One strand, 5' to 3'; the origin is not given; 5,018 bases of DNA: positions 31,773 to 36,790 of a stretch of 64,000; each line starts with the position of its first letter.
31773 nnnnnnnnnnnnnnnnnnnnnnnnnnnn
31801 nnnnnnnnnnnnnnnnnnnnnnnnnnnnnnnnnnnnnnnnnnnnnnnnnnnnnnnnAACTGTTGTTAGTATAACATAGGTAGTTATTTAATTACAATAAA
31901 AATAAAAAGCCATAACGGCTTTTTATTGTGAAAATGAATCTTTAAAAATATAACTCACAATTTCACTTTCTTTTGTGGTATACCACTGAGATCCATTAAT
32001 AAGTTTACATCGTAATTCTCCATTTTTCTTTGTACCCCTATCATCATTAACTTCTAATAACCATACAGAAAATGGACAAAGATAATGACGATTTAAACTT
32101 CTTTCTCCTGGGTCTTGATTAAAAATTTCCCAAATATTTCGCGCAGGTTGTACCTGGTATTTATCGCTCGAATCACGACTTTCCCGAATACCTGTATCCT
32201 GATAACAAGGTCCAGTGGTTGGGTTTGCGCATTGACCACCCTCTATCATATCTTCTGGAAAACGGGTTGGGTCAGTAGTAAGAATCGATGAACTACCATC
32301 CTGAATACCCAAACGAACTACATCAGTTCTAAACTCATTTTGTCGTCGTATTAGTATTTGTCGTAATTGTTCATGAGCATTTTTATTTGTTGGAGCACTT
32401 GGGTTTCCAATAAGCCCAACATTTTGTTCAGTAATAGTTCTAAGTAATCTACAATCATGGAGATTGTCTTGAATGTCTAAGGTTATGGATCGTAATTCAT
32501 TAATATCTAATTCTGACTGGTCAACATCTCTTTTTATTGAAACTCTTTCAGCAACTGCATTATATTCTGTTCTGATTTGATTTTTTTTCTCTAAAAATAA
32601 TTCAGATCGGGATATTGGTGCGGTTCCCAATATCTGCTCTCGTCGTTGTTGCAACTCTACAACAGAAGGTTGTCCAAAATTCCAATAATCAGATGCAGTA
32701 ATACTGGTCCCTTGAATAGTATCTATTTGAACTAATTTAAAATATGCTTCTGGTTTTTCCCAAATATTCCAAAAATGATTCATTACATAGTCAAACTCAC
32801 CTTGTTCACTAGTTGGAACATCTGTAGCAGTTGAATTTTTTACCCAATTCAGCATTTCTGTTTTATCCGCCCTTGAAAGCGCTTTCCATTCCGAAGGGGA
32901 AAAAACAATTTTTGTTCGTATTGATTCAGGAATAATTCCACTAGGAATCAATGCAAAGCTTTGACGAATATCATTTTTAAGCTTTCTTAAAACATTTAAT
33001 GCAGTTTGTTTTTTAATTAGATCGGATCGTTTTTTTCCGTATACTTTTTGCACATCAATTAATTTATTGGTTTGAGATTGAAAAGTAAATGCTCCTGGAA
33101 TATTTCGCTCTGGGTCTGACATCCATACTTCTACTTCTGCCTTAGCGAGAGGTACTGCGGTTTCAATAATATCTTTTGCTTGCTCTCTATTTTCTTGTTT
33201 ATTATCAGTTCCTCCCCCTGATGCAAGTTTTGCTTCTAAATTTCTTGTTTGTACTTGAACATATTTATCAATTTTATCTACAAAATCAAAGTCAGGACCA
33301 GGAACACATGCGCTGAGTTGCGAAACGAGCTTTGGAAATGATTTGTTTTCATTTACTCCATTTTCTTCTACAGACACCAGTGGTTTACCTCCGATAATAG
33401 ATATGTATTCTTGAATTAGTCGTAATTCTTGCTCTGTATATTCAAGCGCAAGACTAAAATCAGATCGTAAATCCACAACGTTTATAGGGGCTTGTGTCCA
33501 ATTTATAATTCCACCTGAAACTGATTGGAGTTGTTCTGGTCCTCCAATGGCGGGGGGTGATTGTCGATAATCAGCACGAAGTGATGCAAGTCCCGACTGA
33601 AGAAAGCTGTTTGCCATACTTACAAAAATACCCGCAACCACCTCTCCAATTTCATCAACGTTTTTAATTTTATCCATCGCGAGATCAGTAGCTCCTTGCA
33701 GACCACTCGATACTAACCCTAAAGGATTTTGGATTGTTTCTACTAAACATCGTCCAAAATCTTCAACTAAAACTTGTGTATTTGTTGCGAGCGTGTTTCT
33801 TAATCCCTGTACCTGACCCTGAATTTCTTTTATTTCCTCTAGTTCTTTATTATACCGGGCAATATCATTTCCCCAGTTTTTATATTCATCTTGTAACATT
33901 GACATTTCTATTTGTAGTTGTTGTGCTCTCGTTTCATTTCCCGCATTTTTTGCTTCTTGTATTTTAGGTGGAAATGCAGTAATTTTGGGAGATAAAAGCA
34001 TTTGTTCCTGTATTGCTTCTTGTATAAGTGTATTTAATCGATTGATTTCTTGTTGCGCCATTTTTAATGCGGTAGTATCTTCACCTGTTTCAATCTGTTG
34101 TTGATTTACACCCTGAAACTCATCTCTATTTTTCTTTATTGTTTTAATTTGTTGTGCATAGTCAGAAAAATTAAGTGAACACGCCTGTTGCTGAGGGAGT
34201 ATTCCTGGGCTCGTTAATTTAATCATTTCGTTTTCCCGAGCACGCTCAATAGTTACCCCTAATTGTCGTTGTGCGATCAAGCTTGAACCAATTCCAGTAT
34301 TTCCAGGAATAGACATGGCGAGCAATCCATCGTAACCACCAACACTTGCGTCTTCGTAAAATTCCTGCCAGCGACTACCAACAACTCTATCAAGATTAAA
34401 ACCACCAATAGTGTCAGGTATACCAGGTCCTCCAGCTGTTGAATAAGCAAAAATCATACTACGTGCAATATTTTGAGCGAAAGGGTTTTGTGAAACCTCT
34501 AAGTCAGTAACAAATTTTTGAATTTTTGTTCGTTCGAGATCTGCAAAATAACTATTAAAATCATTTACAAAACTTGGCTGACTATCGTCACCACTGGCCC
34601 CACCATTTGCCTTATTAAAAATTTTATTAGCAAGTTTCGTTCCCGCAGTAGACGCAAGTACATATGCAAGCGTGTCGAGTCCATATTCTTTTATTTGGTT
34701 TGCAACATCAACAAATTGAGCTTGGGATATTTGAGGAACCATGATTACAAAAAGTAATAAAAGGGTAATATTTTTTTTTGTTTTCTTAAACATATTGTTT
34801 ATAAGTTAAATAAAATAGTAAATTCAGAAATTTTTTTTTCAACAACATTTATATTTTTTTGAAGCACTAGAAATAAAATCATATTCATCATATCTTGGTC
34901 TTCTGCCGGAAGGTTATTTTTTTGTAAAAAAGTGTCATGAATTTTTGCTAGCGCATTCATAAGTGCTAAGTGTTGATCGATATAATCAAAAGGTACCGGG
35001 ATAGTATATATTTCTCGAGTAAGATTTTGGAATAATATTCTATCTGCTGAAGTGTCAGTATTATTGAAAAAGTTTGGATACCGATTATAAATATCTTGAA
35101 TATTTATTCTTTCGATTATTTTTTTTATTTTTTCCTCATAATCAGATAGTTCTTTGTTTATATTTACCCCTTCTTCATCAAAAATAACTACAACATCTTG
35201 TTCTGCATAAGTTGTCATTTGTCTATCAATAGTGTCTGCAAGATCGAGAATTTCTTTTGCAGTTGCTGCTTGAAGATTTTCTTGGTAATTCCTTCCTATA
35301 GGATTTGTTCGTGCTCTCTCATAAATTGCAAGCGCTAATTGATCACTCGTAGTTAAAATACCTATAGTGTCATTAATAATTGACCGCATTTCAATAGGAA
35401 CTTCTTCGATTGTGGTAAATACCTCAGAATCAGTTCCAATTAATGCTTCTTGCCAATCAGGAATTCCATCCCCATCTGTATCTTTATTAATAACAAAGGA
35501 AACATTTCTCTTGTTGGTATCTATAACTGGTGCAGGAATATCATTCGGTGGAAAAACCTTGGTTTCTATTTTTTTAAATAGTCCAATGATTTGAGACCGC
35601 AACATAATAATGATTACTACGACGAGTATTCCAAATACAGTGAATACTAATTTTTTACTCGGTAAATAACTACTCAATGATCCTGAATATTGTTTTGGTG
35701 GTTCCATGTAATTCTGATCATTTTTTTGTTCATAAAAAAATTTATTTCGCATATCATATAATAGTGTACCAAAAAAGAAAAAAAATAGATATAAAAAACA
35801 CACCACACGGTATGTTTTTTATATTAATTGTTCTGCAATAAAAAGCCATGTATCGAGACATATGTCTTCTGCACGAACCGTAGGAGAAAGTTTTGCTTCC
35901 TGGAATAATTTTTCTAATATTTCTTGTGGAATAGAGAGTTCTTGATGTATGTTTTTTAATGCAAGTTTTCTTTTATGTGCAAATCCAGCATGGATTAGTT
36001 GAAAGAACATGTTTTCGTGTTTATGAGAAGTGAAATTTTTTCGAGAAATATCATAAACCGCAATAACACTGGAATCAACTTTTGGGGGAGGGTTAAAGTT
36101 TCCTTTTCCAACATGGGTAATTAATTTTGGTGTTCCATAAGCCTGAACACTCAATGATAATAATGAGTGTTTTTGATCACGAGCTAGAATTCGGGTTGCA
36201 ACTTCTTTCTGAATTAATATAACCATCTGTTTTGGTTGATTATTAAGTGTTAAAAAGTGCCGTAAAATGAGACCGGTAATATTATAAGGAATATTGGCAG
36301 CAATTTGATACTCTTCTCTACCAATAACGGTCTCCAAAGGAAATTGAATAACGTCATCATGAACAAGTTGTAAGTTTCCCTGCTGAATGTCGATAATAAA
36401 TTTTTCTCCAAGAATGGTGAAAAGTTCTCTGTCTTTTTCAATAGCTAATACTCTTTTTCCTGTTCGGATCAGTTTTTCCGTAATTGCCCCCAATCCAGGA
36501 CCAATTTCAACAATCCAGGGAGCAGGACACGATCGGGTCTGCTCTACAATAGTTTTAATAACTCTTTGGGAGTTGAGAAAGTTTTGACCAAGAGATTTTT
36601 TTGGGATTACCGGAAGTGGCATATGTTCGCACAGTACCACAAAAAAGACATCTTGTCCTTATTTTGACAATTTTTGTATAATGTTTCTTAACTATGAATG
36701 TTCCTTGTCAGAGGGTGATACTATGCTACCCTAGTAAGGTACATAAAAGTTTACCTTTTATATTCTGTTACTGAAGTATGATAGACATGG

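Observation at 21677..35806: Origin-proximal T4SS-like operon without relaxase or coupling protein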

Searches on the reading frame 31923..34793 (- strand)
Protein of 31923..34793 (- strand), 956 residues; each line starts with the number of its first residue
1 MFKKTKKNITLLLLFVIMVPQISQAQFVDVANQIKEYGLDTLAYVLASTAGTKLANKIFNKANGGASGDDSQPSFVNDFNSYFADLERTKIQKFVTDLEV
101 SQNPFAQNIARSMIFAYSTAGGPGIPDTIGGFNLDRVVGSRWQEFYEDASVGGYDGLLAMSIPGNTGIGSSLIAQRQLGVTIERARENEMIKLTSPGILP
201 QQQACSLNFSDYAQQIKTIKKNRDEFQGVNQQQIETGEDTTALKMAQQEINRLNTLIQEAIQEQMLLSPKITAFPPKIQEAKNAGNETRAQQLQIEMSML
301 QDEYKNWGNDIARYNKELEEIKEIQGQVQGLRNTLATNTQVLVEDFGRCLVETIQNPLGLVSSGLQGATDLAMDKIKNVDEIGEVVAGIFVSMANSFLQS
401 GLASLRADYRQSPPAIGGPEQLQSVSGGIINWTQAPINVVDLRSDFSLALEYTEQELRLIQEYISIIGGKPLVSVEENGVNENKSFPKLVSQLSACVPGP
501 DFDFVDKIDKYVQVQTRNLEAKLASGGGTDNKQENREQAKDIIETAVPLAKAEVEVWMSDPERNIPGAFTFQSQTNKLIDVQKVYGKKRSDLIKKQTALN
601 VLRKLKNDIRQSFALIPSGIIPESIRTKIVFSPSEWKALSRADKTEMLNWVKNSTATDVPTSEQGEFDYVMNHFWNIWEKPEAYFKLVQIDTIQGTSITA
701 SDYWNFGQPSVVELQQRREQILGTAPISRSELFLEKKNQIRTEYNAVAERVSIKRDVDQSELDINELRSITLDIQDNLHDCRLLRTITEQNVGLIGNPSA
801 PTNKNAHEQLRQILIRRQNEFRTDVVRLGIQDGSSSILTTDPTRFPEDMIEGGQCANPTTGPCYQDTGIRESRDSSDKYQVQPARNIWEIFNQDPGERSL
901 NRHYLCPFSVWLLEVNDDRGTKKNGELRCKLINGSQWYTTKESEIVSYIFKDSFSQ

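Call 4: search_protein_families(library=pfam, max_evalue=0.1, proteins=[window:31923-34793:-])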
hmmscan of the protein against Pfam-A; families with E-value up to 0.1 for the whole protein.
window:31923-34793:- (956 aa): 0 families

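Call 5: search_protein_families(library=ncbifam, max_evalue=0.1, proteins=[window:31923-34793:-])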
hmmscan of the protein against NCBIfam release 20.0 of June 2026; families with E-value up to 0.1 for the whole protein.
window:31923-34793:- (956 aa): 0 families

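Call 27: find_homologous_proteins(query=window:31923-34793:-, max_evalue=0.001)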
Query window:31923-34793:- (956 aa): 19 proteins with E <= 0.001 among 8000 candidates.
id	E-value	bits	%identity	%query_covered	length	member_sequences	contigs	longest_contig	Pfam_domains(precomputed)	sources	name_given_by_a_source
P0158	0.0e+0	2146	100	100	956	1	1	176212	-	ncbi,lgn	-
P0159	0.0e+0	1839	83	100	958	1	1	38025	-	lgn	-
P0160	0.0e+0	1266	59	100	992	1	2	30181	-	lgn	-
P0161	0.0e+0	1259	59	100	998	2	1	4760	-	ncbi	-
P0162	1.2e-217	743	40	99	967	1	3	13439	-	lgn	-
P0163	1.1e-159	552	36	96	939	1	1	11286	PF13605.12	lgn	-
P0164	4.7e-131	457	32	92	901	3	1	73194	-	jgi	jgi:hypothetical protein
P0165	3.9e-127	444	28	64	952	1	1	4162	-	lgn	-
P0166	1.3e-124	435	33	95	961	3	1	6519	-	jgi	jgi:hypothetical protein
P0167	1.4e-122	429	28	66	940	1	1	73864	-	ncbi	-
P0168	2.4e-121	425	32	92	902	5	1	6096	-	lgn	-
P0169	4.9e-121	424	31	52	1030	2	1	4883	-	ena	-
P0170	3.0e-117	411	31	52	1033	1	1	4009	-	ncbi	-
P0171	1.8e-114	402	28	58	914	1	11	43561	-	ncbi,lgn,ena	-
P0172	4.2e-109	384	30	93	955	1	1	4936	-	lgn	-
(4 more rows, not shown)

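Call 28: find_encoding_contigs(protein=P0158, flank=10000, max_places=4)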
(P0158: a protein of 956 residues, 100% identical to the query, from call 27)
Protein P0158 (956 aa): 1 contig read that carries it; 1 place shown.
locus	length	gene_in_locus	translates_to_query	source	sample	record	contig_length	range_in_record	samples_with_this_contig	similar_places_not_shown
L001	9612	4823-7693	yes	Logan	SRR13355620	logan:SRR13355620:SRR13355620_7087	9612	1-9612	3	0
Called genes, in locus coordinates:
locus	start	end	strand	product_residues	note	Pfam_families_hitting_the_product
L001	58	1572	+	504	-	PF13541:ChlI, PF00493:MCM (faint), PF01078:Mg_chelatase, PF07728:AAA_5, PF13335:Mg_chelatase_C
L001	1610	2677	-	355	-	PF23462:LysM3_NFP (faint), PF01476:LysM, PF23446:LysM1_NFP_LYK (faint), PF23473:LysM3_LYK4_5 (weak), PF01476:LysM, PF01551:Peptidase_M23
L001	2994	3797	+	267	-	PF00398:RrnaAD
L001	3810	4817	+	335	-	-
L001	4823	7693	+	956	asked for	-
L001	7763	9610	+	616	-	?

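Call 29: find_encoding_contigs(protein=P0167, flank=10000, max_places=3)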
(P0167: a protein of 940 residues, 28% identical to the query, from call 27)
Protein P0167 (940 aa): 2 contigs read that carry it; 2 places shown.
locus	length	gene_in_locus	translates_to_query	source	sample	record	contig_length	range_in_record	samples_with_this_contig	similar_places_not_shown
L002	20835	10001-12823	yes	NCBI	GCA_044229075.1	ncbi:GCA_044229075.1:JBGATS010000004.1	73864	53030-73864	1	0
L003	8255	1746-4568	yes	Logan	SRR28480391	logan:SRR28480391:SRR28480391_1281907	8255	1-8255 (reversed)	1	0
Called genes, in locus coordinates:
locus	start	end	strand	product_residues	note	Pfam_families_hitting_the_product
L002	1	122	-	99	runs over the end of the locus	PF04024:PspC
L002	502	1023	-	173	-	PF02021:UPF0102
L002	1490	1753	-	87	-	PF00312:Ribosomal_S15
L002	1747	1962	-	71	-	-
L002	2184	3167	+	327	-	-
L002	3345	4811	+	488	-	PF06821:Ser_hydrolase (weak)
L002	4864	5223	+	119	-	PF01258:zf-dskA_traR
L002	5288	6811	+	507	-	PF13541:ChlI, PF01078:Mg_chelatase, PF07728:AAA_5 (faint), PF00493:MCM (weak), PF13335:Mg_chelatase_C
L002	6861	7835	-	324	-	PF23446:LysM1_NFP_LYK (faint), PF01476:LysM, PF23462:LysM3_NFP (faint), PF23473:LysM3_LYK4_5 (weak), PF01476:LysM, PF01551:Peptidase_M23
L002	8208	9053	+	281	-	PF00398:RrnaAD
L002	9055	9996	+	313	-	-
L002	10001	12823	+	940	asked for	-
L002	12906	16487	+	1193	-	-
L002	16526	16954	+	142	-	PF12666:PrgI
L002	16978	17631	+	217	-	PF26593:TraC-like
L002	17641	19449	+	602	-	PF19044:P-loop_TraG, PF01935:DUF87 (weak), PF12846:AAA_10 (faint)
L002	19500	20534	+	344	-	-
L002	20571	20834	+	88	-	?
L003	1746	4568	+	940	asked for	-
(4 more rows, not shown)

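Call 40: search_solved_structures(query=window:31923-34793:-, max_evalue=1)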
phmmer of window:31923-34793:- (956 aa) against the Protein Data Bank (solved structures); distinct sequences matched with E-value up to 1: 3.
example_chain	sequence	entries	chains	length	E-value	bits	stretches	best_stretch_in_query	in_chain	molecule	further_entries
7eal_B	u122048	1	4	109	0.13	13.6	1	246-340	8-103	TNFAIP3-interacting protein 1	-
7eao_B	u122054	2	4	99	0.37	12.1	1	249-340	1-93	TNFAIP3-interacting protein 1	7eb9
2rf6_A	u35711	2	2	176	0.88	10.8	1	654-730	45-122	Dual specificity protein phosphatase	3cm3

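Call 66: predict_structure(alignment_id=A4)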
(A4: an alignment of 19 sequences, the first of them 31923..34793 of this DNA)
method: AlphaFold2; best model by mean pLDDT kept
length: 956 residues; sequences in the alignment: 19
mean_pLDDT: 66.8   pTM: 0.50
mean pLDDT of the five models: 66.8, 64.4, 63.1, 61.1, 59.4
residues with pLDDT >= 90: 112; 70-90: 392; 50-70: 168; < 50: 284
segments of 3 or more residues with pLDDT < 50: 1-8, 18-92, 101-142, 165-171, 185-203, 230-238, 347-390, 392-439, 721-724, 922-924, 953-956
pLDDT, mean of each block of 10 residues (from residue 1): 43 48 32 34 42 42 36 35 41 49 40 44 34 36 50 50 48 52 48 33 45 60 55 46 74 90 88 88 86 90 90 86 71 57 51 39 41 43 44 46 34 31 33 36 83 91 82 59 78 90 85 81 76 78 85 87 90 87 85 84 88 79 85 87 89 80 87 88 63 56 62 55 56 78 76 88 90 91 93 87 92 94 91 88 87 81 74 68 90 83 82 62 59 68 82 44
secondary structure, 60 per line:
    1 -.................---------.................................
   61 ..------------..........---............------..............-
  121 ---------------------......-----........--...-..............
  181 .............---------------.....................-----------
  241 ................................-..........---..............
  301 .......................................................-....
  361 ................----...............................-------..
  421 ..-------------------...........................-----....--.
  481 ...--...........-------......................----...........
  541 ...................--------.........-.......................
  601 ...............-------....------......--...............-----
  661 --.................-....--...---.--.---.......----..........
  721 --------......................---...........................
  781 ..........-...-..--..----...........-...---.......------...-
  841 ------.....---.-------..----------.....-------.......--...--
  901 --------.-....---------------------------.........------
elements in order (helices of 4 or more, strands of 3 or more residues): H2-18 H28-62 H75-84 H88-99 H106-119 H142-147 H153-160 H167-193 H209-229 H241-272 H274-283 H287-355 H357-376 H381-411 H419-422 H442-468 E474-477 E480-483 H486-496 H504-525 H530-559 H568-576 H578-615 H623-626 H633-638 H641-655 H663-679 H681-684 H700-706 H711-720 H729-750 H754-790 H806-816 H824-830 H847-851 H887-893 H911-914 H942-950

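Call 70: fold_search(model_id=the predicted structure, library=pdb)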
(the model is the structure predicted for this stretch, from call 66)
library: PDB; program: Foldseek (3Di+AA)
matches with E <= 10: 166; with E <= 0.001: 0
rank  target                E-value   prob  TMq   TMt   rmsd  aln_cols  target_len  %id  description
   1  3p6a_A                6.0e-01  0.11  0.05  0.11  32.5       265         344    9  Crystal Structure of the DH/PH domains of p115-RhoGEF (R399E mutant) (released 2011-01-05)
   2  3odx_A                7.2e-01  0.09  0.05  0.11  31.9       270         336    9  Crystal Structure of an N-terminally Truncated Linker-DH/PH Domains of p115-RhoGEF (released 2011-01-05)
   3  8fbi                  7.5e-01  0.09  0.05  0.15  32.2       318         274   14  Improving the secretion of designed protein assemblies through negative design of cryptic transmembrane domains (released 2023-03-22)
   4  3o1h_A                8.2e-01  0.20  0.09  0.26  24.3       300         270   10  Crystal Structure of the TorS sensor domain - TorT complex in the presence of TMAO (released 2011-12-21)
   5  7qpg_W                9.3e-01  0.03  0.06  0.07  42.3       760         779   10  Human RZZ kinetochore corona complex. (released 2022-03-16)
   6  3p6a_B                9.8e-01  0.08  0.05  0.12  33.9       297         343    9  Crystal Structure of the DH/PH domains of p115-RhoGEF (R399E mutant) (released 2011-01-05)
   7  3odw_B                1.1e+00  0.08  0.05  0.12  32.2       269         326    8  Crystal Structure of the Linker-DH/PH domains of p115-RhoGEF (released 2011-01-05)
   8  3odx_B                1.2e+00  0.07  0.05  0.12  34.2       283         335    8  Crystal Structure of an N-terminally Truncated Linker-DH/PH Domains of p115-RhoGEF (released 2011-01-05)
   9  9dh5                  1.2e+00  0.03  0.07  0.03  38.4       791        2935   10  State-1 of the motor domain from full-length human dynein-1 in 5mM AMPPNP with 5mM Mg2+ (released 2025-04-23)
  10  3vkg_B                1.3e+00  0.05  0.09  0.05  30.6       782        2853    9  X-ray structure of an MTBD truncation mutant of dynein motor domain (released 2012-03-14)
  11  4pho_A                1.3e+00  0.05  0.06  0.15  36.2       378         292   10  ClyA CC6/264 ox (2-303) (released 2014-09-24)
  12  7o3w_A                1.4e+00  0.72  0.10  0.37  19.9       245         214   12  Structural basis for VIPP1 oligomerization and maintenance of thylakoid membrane integrity (released 2021-06-30)
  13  7o3x_B                1.4e+00  0.69  0.11  0.37  22.2       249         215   14  Structural basis for VIPP1 oligomerization and maintenance of thylakoid membrane integrity (released 2021-06-30)
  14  4d0n_B                1.4e+00  0.06  0.05  0.10  35.9       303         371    8  AKAP13 (AKAP-Lbc) RhoGEF domain in complex with RhoA (released 2014-05-21)
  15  3odw_A                1.6e+00  0.06  0.05  0.12  32.3       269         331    8  Crystal Structure of the Linker-DH/PH domains of p115-RhoGEF (released 2011-01-05)
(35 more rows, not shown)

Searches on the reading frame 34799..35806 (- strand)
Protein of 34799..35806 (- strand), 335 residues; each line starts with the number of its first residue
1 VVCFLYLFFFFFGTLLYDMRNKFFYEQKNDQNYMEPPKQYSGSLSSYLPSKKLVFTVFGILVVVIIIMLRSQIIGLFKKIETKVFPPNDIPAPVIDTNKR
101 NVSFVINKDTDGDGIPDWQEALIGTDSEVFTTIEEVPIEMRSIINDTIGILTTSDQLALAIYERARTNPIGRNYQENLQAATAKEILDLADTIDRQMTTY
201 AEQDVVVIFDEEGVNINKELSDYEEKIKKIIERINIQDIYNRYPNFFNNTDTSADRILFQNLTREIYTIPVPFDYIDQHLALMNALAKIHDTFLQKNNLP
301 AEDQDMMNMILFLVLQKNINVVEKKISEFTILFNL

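Call 4: search_protein_families(library=pfam, max_evalue=0.1, proteins=[window:34799-35806:-])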
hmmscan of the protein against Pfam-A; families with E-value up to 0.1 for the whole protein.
window:34799-35806:- (335 aa): 4 families
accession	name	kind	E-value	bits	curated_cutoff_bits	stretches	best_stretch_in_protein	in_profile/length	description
PF18884.5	TSP3_bac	-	5e-05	23.5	25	1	109-126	1-18/22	Bacterial TSP3 repeat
PF04277.18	OAD_gamma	-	0.0062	17.6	27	1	54-101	5-52/76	Oxaloacetate decarboxylase, gamma chain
PF02141.26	DENN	-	0.045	14.1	23.4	1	251-333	29-113/186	DENN (AEX-3) domain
PF13687.11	DUF4153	-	0.069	12.7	27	1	3-86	136-208/373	Domain of unknown function (DUF4153)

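Call 5: search_protein_families(library=ncbifam, max_evalue=0.1, proteins=[window:34799-35806:-])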
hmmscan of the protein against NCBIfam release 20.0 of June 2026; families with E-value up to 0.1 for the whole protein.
window:34799-35806:- (335 aa): 0 families

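Call 65: search_solved_structures(query=A6, max_evalue=1)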
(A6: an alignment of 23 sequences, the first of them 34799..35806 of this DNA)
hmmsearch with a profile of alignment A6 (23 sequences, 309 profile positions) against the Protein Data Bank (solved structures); distinct sequences matched with E-value up to 1: 136 (the best 60 are shown).
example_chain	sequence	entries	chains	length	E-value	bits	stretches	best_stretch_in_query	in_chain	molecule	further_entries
7c7r_B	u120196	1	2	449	0.00012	24.7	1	45-101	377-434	Biofilm-associated surface protein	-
6mi5_X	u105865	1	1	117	0.00082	21.9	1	54-98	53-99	Lanmodulin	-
8fns_A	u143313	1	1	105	0.0019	20.8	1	54-98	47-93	EF-hand domain-containing protein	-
2vb6_B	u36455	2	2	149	0.0064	19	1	53-89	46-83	CALMODULIN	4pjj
2k0j_A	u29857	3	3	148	0.0068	18.9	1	53-89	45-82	calmodulin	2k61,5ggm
1mxe_A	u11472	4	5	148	0.011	18.2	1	53-89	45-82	Calmodulin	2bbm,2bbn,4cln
2bkh_B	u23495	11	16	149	0.011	18.2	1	53-89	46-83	CALMODULIN | AT15141p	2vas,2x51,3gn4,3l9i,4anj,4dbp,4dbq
6u3d_A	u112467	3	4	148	0.012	18.1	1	58-89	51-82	Calmodulin-1 | Calmodulin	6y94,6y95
8zlw_N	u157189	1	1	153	0.013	18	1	53-89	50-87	Calmodulin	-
6xy3_AAA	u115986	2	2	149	0.013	18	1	55-89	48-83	Calmodulin-1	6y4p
6hcs_A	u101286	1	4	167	0.014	17.9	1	53-89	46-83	Calmodulin-1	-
9jqi_A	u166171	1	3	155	0.015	17.8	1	53-89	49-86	Calmodulin-1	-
6daf_A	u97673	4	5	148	0.015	17.8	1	54-89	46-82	Calmodulin-1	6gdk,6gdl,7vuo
9kui_C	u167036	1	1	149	0.015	17.8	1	53-89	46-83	Calmodulin-1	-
8k9z_B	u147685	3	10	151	0.018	17.5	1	53-89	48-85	Calmodulin-2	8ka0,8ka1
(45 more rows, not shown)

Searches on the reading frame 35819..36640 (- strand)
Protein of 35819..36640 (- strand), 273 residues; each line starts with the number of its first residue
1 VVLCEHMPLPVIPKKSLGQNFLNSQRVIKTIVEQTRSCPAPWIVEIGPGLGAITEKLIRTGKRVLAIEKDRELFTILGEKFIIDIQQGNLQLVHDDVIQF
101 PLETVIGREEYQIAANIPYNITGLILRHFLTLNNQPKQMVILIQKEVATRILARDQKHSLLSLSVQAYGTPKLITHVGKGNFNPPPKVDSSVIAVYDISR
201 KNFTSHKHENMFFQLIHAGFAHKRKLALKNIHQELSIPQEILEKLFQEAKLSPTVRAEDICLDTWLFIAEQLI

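Call 9: search_protein_families(library=pfam, max_evalue=0.001, proteins=[window:35819-36640:-])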
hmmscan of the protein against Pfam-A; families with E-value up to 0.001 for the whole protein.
window:35819-36640:- (273 aa): 1 family
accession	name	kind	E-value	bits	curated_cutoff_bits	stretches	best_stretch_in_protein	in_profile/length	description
PF00398.26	RrnaAD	-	1.4e-46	159.2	24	1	14-270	5-259/263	Ribosomal RNA adenine dimethylase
